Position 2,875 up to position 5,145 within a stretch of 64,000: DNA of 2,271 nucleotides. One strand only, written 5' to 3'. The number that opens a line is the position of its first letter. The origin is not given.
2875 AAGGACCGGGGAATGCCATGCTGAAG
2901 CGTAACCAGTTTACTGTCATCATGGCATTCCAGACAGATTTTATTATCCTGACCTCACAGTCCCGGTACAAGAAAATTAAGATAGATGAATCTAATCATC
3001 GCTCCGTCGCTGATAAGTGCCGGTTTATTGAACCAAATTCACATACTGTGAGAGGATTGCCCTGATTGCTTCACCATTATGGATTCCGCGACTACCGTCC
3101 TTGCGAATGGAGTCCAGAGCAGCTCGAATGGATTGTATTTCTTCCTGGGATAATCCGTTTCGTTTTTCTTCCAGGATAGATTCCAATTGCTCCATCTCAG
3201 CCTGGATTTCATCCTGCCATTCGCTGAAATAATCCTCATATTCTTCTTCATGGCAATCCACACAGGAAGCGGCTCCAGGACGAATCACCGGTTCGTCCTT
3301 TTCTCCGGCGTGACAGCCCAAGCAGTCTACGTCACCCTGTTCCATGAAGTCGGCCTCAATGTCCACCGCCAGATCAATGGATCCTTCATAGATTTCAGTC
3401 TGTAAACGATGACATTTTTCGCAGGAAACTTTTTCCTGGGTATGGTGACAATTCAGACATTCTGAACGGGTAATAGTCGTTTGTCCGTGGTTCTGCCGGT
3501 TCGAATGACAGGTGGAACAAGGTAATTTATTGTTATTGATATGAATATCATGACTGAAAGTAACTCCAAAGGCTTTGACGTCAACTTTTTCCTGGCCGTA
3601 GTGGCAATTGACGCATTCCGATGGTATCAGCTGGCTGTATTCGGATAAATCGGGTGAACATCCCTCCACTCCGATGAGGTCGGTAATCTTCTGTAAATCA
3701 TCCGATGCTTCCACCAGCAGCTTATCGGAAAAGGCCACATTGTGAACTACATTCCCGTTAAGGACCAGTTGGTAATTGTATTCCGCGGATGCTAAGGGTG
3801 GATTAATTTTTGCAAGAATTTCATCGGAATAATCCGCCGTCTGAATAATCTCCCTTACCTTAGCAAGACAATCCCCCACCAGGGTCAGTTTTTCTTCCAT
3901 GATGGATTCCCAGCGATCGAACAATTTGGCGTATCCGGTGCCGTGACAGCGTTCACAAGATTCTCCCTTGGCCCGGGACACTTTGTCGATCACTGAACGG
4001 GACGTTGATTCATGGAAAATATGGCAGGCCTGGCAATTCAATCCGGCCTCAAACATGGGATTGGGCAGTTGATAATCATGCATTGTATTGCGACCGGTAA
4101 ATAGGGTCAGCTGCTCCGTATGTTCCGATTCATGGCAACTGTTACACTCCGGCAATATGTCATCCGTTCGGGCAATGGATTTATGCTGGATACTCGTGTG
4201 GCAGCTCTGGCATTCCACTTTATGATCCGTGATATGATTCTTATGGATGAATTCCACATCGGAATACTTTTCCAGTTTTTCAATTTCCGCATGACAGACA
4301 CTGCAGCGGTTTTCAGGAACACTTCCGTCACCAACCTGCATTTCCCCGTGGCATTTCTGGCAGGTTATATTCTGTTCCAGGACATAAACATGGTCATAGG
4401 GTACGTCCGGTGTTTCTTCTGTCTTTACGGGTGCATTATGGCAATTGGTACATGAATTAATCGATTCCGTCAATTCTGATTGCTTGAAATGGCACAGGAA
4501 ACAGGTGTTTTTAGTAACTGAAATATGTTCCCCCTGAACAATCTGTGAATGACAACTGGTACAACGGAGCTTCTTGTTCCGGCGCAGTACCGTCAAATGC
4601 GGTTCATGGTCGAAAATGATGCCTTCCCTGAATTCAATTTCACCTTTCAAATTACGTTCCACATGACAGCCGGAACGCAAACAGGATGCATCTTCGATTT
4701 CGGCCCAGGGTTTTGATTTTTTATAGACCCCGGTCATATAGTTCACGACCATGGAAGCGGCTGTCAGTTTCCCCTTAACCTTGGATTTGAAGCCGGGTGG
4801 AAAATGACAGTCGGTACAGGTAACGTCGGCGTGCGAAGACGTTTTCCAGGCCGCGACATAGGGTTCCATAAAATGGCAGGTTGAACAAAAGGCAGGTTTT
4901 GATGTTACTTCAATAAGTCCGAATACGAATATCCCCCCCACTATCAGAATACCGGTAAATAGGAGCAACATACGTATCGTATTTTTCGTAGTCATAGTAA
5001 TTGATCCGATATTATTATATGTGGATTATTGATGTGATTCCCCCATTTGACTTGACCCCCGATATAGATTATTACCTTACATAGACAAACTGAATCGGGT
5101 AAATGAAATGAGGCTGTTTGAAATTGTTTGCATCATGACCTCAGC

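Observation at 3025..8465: Candidate porin-cytochrome electron conduit: MerR regulator, beta-barrel, 11-haem periplasmic cytochrome, haem lipoprotein and NapC/NirT-anchored 17-haem cytochrome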

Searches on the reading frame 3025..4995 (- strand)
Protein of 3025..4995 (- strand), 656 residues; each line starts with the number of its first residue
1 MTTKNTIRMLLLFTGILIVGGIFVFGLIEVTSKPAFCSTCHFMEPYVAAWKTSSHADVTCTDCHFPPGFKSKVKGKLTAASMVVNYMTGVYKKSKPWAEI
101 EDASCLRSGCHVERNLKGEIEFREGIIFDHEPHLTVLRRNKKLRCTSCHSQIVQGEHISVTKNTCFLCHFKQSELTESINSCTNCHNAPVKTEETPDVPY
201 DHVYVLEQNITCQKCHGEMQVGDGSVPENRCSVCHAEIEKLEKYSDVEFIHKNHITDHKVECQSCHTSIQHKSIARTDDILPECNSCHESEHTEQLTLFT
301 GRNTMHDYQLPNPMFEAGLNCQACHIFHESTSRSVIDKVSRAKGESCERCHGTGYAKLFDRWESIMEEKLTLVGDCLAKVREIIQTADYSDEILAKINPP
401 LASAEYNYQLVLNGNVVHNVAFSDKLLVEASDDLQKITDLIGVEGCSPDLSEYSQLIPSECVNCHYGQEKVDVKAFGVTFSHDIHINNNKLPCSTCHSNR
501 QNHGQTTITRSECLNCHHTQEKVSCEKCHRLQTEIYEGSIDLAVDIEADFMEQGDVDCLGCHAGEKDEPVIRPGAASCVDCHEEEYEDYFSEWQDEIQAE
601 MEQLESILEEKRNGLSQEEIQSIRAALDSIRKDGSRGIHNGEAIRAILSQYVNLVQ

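Call 4: search_protein_families(library=pfam, proteins=[window:3025-4995:-], max_evalue=1)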
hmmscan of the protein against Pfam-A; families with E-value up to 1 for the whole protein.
window:3025-4995:- (656 aa): 7 families
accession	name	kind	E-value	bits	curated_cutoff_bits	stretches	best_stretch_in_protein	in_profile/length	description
PF14522.11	Cytochrome_C7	-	2.6e-21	75.7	24.8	7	175-235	9-66/67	Cytochrome c7 and related cytochrome c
PF02085.21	Cytochrom_CIII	-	3.6e-16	59.8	22.9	3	156-235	24-101/101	Class III cytochrome C family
PF14537.11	Cytochrom_c3_2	-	6.8e-16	58.9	25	7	208-289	5-79/79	Cytochrome c3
PF22113.1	Mtrc-MtrF_II-IV_dom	-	1e-12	48.3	30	2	35-189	7-166/176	Outer membrane cytochrome MtrC/MtrF-like, domains II/IV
PF03264.19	Cytochrom_NNT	-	2.2e-12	47.5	24.1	1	10-94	9-102/174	NapC/NirT cytochrome c family, N-terminal region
PF09699.15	Paired_CXXCH_1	-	0.018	15.2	20.6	1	318-352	7-37/41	Doubled CXXCH motif (Paired_CXXCH_1)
PF12699.13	phiKZ_IP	-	0.26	10.9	27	1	595-632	28-61/387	phiKZ-like phage internal head proteins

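Call 5: search_protein_families(library=ncbifam, proteins=[window:3025-4995:-], max_evalue=1)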
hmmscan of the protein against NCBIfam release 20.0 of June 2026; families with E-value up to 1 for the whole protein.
window:3025-4995:- (656 aa): 11 families
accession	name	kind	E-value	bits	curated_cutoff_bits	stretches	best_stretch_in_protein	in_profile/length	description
TIGR03153.1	cytochr_NrfH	equivalog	1e-13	51.5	134.2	1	22-152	13-136/138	cytochrome c nitrite reductase small subunit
TIGR03508.1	decahem_SO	subfamily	1.1e-10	41.4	192.2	4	29-65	65-102/258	DmsE family decaheme c-type cytochrome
TIGR02162.1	torC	equivalog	5.7e-08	32.4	478.2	1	12-93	20-110/387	pentaheme c-type cytochrome TorC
TIGR02161.1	napC_nirT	subfamily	1.6e-07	31.4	310.6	1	12-92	24-110/185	periplasmic nitrate (or nitrite) reductase c-type cytochrome, NapC/NirT family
NF041781.1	mnquin_red_QrcA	equivalog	3.8e-07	29.9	180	3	477-527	30-81/174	menaquinone reductase multiheme cytochrome c subunit QrcA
NF011606.0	PRK15032.1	equivalog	1.1e-06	28.1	455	1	12-83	21-100/390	pentaheme c-type cytochrome TorC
NF041028.1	decahem_GSU2203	exception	1.5e-05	24.4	325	2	22-65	89-133/317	GSU2203 family decaheme c-type cytochrome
NF007906.0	PRK10617.1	equivalog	0.001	18.9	349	1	10-90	32-117/200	cytochrome c-type protein NapC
TIGR01905.1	paired_CXXCH_1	subfamily_domain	0.022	14.7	25.2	1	320-353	8-38/41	doubled CXXCH domain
NF011514.0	PRK14953.1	equivalog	0.03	13.2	536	1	489-547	35-94/488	DNA polymerase III subunits gamma and tau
NF045722.1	c3_cytochr_TmcA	equivalog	0.078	12.8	114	1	37-65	60-88/125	acidic tetraheme cytochrome c3 TmcA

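Call 12: find_homologous_proteins(query=window:3025-4995:-, max_evalue=0.001)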
Query window:3025-4995:- (656 aa): 2596 proteins with E <= 0.001 among 7874 candidates; the best 120 are listed.
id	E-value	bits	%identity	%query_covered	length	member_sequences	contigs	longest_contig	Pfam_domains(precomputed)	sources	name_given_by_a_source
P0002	0.0e+0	1532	100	100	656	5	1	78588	PF14537.12,PF03264.20,PF02085.22,PF14522.12,PF22113.2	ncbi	ncbi:MAG: cytochrome c3 family protein [Fidelibacterota bacterium]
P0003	0.0e+0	1070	67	100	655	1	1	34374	PF14537.12,PF03264.20,PF02085.22,PF14522.12,PF22113.2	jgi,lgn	-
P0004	0.0e+0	1070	67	99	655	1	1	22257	PF14537.12,PF03264.20,PF02085.22,PF14522.12,PF22113.2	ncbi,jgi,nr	ncbi:MAG: hypothetical protein GXO90_05235 [FCB group bacterium]|nr:hypothetical protein [FCB group 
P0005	0.0e+0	1057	66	100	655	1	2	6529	PF14537.12,PF03264.20,PF02085.22,PF14522.12,PF22113.2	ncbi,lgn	ncbi:MAG: cytochrome c3 family protein [Fidelibacterota bacterium]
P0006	0.0e+0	1023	64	100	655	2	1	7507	PF14537.12,PF03264.20,PF02085.22,PF14522.12,PF22113.2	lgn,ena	-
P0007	1.9e-283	960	61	99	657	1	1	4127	PF14537.12,PF03264.20,PF02085.22,PF14522.12,PF22113.2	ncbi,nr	ncbi:MAG: hypothetical protein D6762_05615 [Candidatus Neomarinimicrobiota bacterium]|nr:MAG: hypoth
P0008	3.8e-254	863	56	96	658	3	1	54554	PF14537.12,PF03264.20,PF02085.22,PF14522.12,PF22113.2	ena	-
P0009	2.4e-250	851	56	96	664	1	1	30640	PF14537.12,PF03264.20,PF02085.22,PF14522.12,PF22113.2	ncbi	ncbi:MAG: NapC/NirT family cytochrome c [Fidelibacterota bacterium]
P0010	1.3e-248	845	54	100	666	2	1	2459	PF14537.12,PF03264.20,PF02085.22,PF14522.12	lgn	-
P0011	8.2e-243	826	54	96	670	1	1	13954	PF14537.12,PF03264.20,PF02085.22,PF14522.12,PF22113.2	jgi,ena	-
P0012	7.2e-241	819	56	96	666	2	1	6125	PF14537.12,PF03264.20,PF02085.22,PF14522.12,PF22113.2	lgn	-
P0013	8.7e-240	816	55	96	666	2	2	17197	PF14537.12,PF03264.20,PF02085.22,PF14522.12,PF22113.2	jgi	-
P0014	1.4e-237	809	52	99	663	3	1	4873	PF14537.12,PF03264.20,PF02085.22,PF14522.12,PF22113.2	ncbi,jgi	-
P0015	1.9e-236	805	54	99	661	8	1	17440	PF14537.12,PF03264.20,PF02085.22,PF14522.12,PF22113.2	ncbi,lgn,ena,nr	ncbi:MAG: cytochrome c3 family protein [Candidatus Marinimicrobia bacterium]|nr:cytochrome c3 family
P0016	1.3e-235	802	53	100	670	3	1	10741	PF14537.12,PF03264.20,PF02085.22,PF14522.12,PF22113.2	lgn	-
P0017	8.9e-235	799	53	99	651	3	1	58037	PF14537.12,PF03264.20,PF02085.22,PF14522.12,PF22113.2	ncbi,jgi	-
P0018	2.0e-234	798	54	98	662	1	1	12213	PF14537.12,PF03264.20,PF02085.22,PF14522.12,PF22113.2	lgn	-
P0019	1.1e-232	792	52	99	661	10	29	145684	PF14537.12,PF03264.20,PF02085.22,PF14522.12,PF22113.2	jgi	-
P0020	2.6e-232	791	53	100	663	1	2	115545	PF14537.12,PF03264.20,PF02085.22,PF14522.12,PF22113.2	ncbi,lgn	-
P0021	1.2e-231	789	51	99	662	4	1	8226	PF14537.12,PF03264.20,PF02085.22,PF14522.12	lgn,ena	-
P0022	2.1e-231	788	52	99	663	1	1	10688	PF14537.12,PF03264.20,PF02085.22,PF14522.12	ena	-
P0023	4.0e-231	787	52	99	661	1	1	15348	PF14537.12,PF03264.20,PF02085.22,PF14522.12,PF22113.2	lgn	-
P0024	5.2e-231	787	52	98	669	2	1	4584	PF14537.12,PF03264.20,PF02085.22,PF14522.12,PF22113.2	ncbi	-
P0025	8.6e-231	786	52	99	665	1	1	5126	PF14537.12,PF03264.20,PF02085.22,PF14522.12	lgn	-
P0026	9.2e-231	786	52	99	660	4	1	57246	PF14537.12,PF03264.20,PF02085.22,PF14522.12,PF22113.2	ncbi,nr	ncbi:MAG: cytochrome c3 family protein [Candidatus Marinimicrobia bacterium]|nr:cytochrome c3 family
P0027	1.0e-230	786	52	98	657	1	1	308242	PF14537.12,PF03264.20,PF02085.22,PF14522.12,PF22113.2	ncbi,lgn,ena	-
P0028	4.1e-230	784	53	99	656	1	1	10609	PF14537.12,PF03264.20,PF02085.22,PF14522.12,PF22113.2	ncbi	-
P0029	5.1e-230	784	54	96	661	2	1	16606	PF14537.12,PF03264.20,PF02085.22,PF14522.12,PF22113.2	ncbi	ncbi:cytochrome c3 family protein [Candidatus Neomarinimicrobiota bacterium]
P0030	8.6e-230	783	52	98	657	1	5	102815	PF14537.12,PF03264.20,PF02085.22,PF14522.12,PF22113.2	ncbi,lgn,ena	-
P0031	1.1e-229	782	52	99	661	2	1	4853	PF14537.12,PF03264.20,PF02085.22,PF14522.12,PF22113.2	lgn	-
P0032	9.0e-229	779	54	97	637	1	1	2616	PF14537.12,PF03264.20,PF02085.22,PF14522.12,PF22113.2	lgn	-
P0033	1.5e-228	779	53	96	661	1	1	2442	PF14537.12,PF03264.20,PF02085.22,PF14522.12,PF22113.2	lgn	-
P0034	3.5e-228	778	51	99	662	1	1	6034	PF14537.12,PF03264.20,PF02085.22,PF14522.12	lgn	-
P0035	8.7e-228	776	51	98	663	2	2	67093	PF14537.12,PF03264.20,PF02085.22,PF14522.12,PF22113.2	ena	-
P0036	1.1e-227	776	53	99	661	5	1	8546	PF14537.12,PF03264.20,PF02085.22,PF14522.12,PF22113.2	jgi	jgi:hypothetical protein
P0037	2.2e-227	775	51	98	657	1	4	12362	PF14537.12,PF03264.20,PF02085.22,PF14522.12,PF22113.2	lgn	-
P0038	2.3e-227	775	52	100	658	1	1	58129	PF14537.12,PF03264.20,PF02085.22,PF14522.12,PF22113.2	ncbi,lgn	-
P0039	2.9e-227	774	52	100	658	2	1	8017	PF14537.12,PF03264.20,PF02085.22,PF14522.12,PF22113.2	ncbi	-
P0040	1.3e-226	772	51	99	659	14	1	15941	PF14537.12,PF03264.20,PF02085.22,PF14522.12,PF22113.2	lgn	-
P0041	2.8e-225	768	51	98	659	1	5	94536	PF14537.12,PF03264.20,PF02085.22,PF14522.12,PF22113.2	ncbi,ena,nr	ncbi:MAG: cytochrome c3 family protein [Candidatus Marinimicrobia bacterium]|nr:cytochrome c3 family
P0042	6.4e-225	767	54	95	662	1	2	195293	PF14537.12,PF03264.20,PF02085.22,PF14522.12,PF22113.2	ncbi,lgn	-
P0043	6.5e-225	767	51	98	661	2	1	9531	PF14537.12,PF03264.20,PF02085.22,PF14522.12,PF22113.2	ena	-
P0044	7.2e-225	767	51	100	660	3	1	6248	PF14537.12,PF03264.20,PF02085.22,PF14522.12,PF22113.2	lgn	-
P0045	7.4e-225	767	52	99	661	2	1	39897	PF14537.12,PF03264.20,PF02085.22,PF14522.12,PF22113.2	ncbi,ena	-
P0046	4.7e-224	764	52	98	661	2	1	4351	PF14537.12,PF03264.20,PF02085.22,PF14522.12,PF22113.2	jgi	-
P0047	5.0e-224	764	53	96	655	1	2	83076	PF14537.12,PF03264.20,PF02085.22,PF14522.12,PF22113.2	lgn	-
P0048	8.2e-224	763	52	99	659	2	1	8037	PF14537.12,PF03264.20,PF02085.22,PF14522.12,PF22113.2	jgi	jgi:nitrate/TMAO reductase-like tetraheme cytochrome c subunit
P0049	1.5e-223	762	51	99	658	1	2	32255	PF14537.12,PF03264.20,PF02085.22,PF14522.12,PF22113.2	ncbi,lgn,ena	-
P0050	1.5e-223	762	52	99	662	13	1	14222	PF14537.12,PF03264.20,PF02085.22,PF14522.12,PF22113.2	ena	-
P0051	1.8e-223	762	52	98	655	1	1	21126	PF14537.12,PF03264.20,PF02085.22,PF14522.12,PF22113.2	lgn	-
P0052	3.6e-223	761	52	98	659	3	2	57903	PF14537.12,PF03264.20,PF02085.22,PF14522.12,PF22113.2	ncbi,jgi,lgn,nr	ncbi:MAG: cytochrome c3 family protein [Candidatus Marinimicrobia bacterium]|nr:cytochrome c3 family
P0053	5.6e-223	760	50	99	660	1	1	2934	PF14537.12,PF03264.20,PF02085.22,PF14522.12,PF22113.2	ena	-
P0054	9.2e-223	760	52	98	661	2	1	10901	PF14537.12,PF03264.20,PF02085.22,PF14522.12,PF22113.2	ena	-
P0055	1.0e-222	759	52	100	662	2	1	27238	PF09699.16,PF14537.12,PF03264.20,PF02085.22,PF14522.12,PF22113.2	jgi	-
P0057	1.3e-222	759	52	97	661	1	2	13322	PF14537.12,PF03264.20,PF02085.22,PF14522.12,PF22113.2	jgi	-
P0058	1.4e-222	759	51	99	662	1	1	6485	PF14537.12,PF03264.20,PF02085.22,PF14522.12,PF22113.2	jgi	jgi:nitrate/TMAO reductase-like tetraheme cytochrome c subunit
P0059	2.2e-222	758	51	95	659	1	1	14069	PF14537.12,PF03264.20,PF02085.22,PF14522.12,PF22113.2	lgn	-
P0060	4.1e-222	757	51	99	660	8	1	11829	PF14537.12,PF03264.20,PF02085.22,PF14522.12,PF22113.2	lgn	-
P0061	5.9e-222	757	52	98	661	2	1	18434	PF14537.12,PF03264.20,PF02085.22,PF14522.12,PF22113.2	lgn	-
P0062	7.1e-222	757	51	95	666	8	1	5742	PF14537.12,PF03264.20,PF02085.22,PF14522.12,PF22113.2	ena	-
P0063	8.0e-222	757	51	99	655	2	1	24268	PF14537.12,PF03264.20,PF02085.22,PF14522.12,PF22113.2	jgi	-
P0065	2.9e-221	755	52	98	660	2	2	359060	PF14537.12,PF03264.20,PF02085.22,PF14522.12,PF22113.2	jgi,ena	-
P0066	3.3e-221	754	51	97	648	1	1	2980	PF14537.12,PF03264.20,PF02085.22,PF14522.12,PF22113.2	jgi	-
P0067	3.9e-220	751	50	99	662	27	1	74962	PF14537.12,PF03264.20,PF02085.22,PF14522.12,PF22113.2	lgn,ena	-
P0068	1.2e-219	749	51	98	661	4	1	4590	PF14537.12,PF03264.20,PF02085.22,PF14522.12,PF22113.2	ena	-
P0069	1.3e-219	749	51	97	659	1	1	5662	PF14537.12,PF03264.20,PF02085.22,PF14522.12,PF22113.2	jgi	jgi:nitrate/TMAO reductase-like tetraheme cytochrome c subunit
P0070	2.9e-219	748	49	100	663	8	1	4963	PF14537.12,PF03264.20,PF02085.22,PF14522.12,PF22113.2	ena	-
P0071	5.5e-219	747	49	99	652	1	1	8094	PF14537.12,PF03264.20,PF02085.22,PF14522.12,PF22113.2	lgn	-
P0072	5.9e-219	747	52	100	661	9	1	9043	PF14537.12,PF03264.20,PF02085.22,PF14522.12,PF22113.2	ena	-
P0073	7.9e-219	747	50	100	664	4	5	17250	PF14537.12,PF03264.20,PF02085.22,PF14522.12,PF22113.2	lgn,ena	-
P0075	1.2e-218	746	52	96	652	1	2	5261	PF14537.12,PF03264.20,PF02085.22,PF14522.12,PF22113.2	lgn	-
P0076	1.9e-218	745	50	99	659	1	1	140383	PF14537.12,PF03264.20,PF02085.22,PF14522.12,PF22113.2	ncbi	-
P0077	1.2e-217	743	49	98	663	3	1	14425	PF14537.12,PF03264.20,PF02085.22,PF14522.12,PF22113.2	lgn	-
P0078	6.2e-217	740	52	95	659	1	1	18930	PF14537.12,PF03264.20,PF02085.22,PF14522.12,PF22113.2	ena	-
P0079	1.1e-216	740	51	95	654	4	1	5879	PF14537.12,PF03264.20,PF02085.22,PF14522.12,PF22113.2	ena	-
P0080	1.2e-215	736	48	97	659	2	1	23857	PF14537.12,PF03264.20,PF02085.22,PF14522.12,PF22113.2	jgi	-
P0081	2.7e-215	735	52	96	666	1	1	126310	PF14537.12,PF03264.20,PF02085.22,PF14522.12,PF22113.2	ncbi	-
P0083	1.4e-214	733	48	100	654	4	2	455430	PF14537.12,PF03264.20,PF02085.22,PF14522.12,PF22113.2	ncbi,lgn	-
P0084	3.6e-214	731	52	96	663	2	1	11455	PF14537.12,PF03264.20,PF02085.22,PF14522.12,PF22113.2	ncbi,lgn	-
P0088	1.9e-209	716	49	99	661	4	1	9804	PF14537.12,PF03264.20,PF02085.22,PF14522.12,PF22113.2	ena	-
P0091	2.5e-204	699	48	99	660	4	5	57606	PF14537.12,PF03264.20,PF02085.22,PF14522.12,PF22113.2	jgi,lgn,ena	-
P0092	1.3e-203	696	46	96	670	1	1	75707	PF14537.12,PF03264.20,PF02085.22,PF14522.12,PF22113.2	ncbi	-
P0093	4.0e-203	695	48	99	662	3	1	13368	PF14537.12,PF03264.20,PF02085.22,PF14522.12,PF22113.2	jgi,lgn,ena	-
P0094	3.0e-202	692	49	95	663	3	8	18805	PF14537.12,PF03264.20,PF02085.22,PF14522.12,PF22113.2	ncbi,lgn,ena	-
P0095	6.3e-200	684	45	98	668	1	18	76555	PF14537.12,PF03264.20,PF02085.22,PF14522.12,PF22113.2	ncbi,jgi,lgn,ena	jgi:nitrate/TMAO reductase-like tetraheme cytochrome c subunit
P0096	6.0e-199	681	46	96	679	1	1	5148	PF14537.12,PF03264.20,PF02085.22,PF14522.12,PF22113.2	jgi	-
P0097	1.7e-198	679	47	98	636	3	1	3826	PF14537.12,PF03264.20,PF02085.22,PF14522.12,PF22113.2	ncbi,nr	ncbi:MAG: NapC/NirT family cytochrome c, partial [Candidatus Aminicenantes bacterium]|nr:NapC/NirT f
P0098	5.8e-198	678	47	97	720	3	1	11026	PF14537.12,PF03264.20,PF02085.22,PF14522.12,PF22113.2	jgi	jgi:nitrate/TMAO reductase-like tetraheme cytochrome c subunit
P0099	3.9e-197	675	48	95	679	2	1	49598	PF14537.12,PF03264.20,PF02085.22,PF14522.12,PF22113.2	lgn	-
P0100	4.5e-197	675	47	97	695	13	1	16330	PF14537.12,PF03264.20,PF02085.22,PF14522.12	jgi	jgi:hypothetical protein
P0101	2.8e-196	672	48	97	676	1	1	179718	PF14537.12,PF13435.12,PF03264.20,PF02085.22,PF14522.12,PF22113.2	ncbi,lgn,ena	-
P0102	7.8e-196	671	47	95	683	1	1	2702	PF14537.12,PF03264.20,PF02085.22,PF14522.12,PF22113.2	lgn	-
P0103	1.4e-195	670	46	98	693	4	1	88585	PF14537.12,PF03264.20,PF02085.22,PF14522.12,PF22113.2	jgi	jgi:nitrate/TMAO reductase-like tetraheme cytochrome c subunit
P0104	3.0e-195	669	45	98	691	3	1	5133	PF14537.12,PF03264.20,PF02085.22,PF14522.12,PF22113.2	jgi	jgi:nitrate/TMAO reductase-like tetraheme cytochrome c subunit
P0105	5.9e-195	668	46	98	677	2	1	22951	PF14537.12,PF03264.20,PF02085.22,PF14522.12,PF22113.2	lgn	-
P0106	6.3e-195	668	48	98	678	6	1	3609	PF14537.12,PF03264.20,PF02085.22,PF14522.12,PF22113.2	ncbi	ncbi:MAG: NapC/NirT family cytochrome c [Acidobacteriota bacterium]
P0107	1.0e-194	667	46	98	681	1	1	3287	PF14537.12,PF03264.20,PF02085.22,PF14522.12,PF22113.2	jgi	-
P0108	1.8e-194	666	48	95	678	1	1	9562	PF14537.12,PF03264.20,PF02085.22,PF14522.12,PF22113.2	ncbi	-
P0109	3.5e-194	665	45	98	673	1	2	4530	PF14537.12,PF03264.20,PF02085.22,PF14522.12,PF22113.2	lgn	-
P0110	6.0e-194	664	47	98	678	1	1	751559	PF14537.12,PF03264.20,PF02085.22,PF14522.12,PF22113.2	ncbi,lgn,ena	-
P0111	6.7e-194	664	47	98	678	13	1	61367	PF14537.12,PF03264.20,PF02085.22,PF14522.12,PF22113.2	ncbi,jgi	-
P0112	6.9e-194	664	47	95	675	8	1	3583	PF14537.12,PF03264.20,PF02085.22,PF14522.12,PF22113.2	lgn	-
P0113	1.1e-193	664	46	99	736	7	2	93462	PF14537.12,PF03264.20,PF02085.22,PF14522.12,PF22113.2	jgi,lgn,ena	jgi:hypothetical protein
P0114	1.2e-193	663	46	99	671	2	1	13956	PF14537.12,PF03264.20,PF02085.22,PF14522.12,PF22113.2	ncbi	-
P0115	1.5e-193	663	45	98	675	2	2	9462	PF14537.12,PF03264.20,PF02085.22,PF14522.12,PF22113.2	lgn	-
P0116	3.0e-193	662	47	97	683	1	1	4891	PF14537.12,PF03264.20,PF02085.22,PF14522.12,PF22113.2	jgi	jgi:nitrate/TMAO reductase-like tetraheme cytochrome c subunit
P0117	3.9e-193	662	49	94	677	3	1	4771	PF14537.12,PF03264.20,PF02085.22,PF14522.12,PF22113.2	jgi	jgi:nitrate/TMAO reductase-like tetraheme cytochrome c subunit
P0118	7.8e-193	661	47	99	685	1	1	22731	PF14537.12,PF03264.20,PF02085.22,PF14522.12,PF22113.2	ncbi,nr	ncbi:MAG: hypothetical protein GY940_16875 [bacterium]|nr:hypothetical protein [bacterium]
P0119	9.8e-193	660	44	98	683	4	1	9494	PF14537.12,PF03264.20,PF02085.22,PF14522.12,PF22113.2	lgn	-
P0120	1.2e-192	660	47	97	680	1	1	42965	PF14537.12,PF03264.20,PF02085.22,PF14522.12,PF22113.2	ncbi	-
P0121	1.5e-192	660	47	97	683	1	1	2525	PF14537.12,PF03264.20,PF02085.22,PF14522.12,PF22113.2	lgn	-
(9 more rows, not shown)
